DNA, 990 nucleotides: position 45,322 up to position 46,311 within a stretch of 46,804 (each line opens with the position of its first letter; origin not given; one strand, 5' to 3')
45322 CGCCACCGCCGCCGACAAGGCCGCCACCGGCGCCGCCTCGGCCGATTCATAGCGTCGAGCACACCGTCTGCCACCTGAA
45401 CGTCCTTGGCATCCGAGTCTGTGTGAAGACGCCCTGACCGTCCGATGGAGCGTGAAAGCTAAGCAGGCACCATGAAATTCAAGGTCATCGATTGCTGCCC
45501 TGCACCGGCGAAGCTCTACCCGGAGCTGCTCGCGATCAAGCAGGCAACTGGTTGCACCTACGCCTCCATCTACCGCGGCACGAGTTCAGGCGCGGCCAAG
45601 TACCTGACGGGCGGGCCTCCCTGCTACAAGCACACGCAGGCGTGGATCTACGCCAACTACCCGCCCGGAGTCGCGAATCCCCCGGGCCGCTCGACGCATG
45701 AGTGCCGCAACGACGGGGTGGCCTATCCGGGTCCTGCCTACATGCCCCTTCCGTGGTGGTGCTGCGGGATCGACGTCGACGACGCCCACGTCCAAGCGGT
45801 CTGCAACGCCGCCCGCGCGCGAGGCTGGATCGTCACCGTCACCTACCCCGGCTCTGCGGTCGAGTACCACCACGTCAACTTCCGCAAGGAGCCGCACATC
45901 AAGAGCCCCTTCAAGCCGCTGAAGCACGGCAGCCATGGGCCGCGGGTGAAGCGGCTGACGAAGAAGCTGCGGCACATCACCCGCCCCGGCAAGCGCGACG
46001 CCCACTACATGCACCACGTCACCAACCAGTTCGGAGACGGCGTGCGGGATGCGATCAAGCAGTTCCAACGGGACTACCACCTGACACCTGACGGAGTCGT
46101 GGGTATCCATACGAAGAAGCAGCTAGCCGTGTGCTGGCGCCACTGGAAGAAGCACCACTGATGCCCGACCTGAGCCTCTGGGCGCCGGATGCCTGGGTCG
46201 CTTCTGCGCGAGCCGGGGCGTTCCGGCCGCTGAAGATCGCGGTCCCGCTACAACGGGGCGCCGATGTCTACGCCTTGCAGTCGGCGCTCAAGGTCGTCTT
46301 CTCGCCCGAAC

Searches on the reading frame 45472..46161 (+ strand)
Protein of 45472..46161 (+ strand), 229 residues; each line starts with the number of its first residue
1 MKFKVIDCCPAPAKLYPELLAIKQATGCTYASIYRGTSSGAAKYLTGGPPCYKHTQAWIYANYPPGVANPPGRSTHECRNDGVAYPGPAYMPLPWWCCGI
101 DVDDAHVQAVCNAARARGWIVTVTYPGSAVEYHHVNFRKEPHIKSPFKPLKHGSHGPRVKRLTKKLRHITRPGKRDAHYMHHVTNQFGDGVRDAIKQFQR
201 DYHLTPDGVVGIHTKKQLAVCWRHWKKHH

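Call 73: search_protein_families(library=pfam, proteins=[window:45472-46161:+], max_evalue=1)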
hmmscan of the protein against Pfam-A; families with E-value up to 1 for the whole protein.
window:45472-46161:+ (229 aa): 2 families
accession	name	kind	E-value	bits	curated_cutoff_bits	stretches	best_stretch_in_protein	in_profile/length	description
PF01471.23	PG_binding_1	-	2e-09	37.9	23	1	157-218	3-57/57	Putative peptidoglycan binding domain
PF16169.10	DUF4872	-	0.25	11.5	28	1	175-227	17-72/173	Domain of unknown function (DUF4872)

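Call 106: search_dna_similar(query=window:45472-46161:+, collection=phages, mode=protein, max_evalue=0.00001, max_rows=8)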
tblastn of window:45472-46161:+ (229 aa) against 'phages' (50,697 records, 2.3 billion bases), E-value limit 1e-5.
No match.
